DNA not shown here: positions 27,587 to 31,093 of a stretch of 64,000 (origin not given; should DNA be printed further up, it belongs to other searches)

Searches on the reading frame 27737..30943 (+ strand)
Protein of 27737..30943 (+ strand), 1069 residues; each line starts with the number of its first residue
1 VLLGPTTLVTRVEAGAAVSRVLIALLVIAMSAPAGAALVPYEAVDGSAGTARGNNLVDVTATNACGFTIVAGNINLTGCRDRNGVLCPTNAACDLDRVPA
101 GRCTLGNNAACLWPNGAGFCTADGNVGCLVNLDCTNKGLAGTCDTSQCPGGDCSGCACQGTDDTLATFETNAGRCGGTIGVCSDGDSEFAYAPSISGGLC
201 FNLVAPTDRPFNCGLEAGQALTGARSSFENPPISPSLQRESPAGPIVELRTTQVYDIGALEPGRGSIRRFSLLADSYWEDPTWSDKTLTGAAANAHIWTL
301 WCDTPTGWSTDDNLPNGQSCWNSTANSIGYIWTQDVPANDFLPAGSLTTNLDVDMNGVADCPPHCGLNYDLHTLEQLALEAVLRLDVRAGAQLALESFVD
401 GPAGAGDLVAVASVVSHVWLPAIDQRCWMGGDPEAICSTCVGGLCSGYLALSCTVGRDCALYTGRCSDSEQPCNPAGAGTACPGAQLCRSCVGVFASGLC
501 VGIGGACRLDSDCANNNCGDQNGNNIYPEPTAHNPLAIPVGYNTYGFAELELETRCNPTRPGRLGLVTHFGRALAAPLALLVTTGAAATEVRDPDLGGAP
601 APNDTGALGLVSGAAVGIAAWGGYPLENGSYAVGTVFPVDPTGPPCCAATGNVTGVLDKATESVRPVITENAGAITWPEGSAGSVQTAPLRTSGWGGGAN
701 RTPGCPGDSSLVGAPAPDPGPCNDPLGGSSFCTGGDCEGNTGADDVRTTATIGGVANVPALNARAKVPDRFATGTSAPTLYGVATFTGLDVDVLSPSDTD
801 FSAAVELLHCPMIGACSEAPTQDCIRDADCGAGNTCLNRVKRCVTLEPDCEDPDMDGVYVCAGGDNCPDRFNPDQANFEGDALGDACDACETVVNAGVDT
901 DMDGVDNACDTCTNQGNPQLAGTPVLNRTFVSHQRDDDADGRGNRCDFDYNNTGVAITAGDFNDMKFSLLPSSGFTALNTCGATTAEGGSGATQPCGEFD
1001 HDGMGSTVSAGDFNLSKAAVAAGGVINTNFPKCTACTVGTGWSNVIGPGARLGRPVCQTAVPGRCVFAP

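Call 6: search_protein_families(library=pfam, proteins=[window:27737-30943:+], max_evalue=0.01)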
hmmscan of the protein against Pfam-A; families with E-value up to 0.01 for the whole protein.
window:27737-30943:+ (1069 aa): 0 families

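Call 18: search_protein_families(library=ncbifam, proteins=[window:27737-30943:+], max_evalue=0.1)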
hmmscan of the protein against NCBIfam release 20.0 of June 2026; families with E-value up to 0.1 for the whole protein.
window:27737-30943:+ (1069 aa): 2 families
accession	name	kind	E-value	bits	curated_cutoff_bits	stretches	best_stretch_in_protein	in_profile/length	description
NF045500.1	Omp28_seleno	equivalog_domain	2.9e-07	30.2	200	1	851-895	273-315/377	Omp28-related selenoprotein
TIGR04201.1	Myxo_Cys_RPT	repeat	0.0033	17.5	25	1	820-837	2-18/22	Cys-rich repeat-containing protein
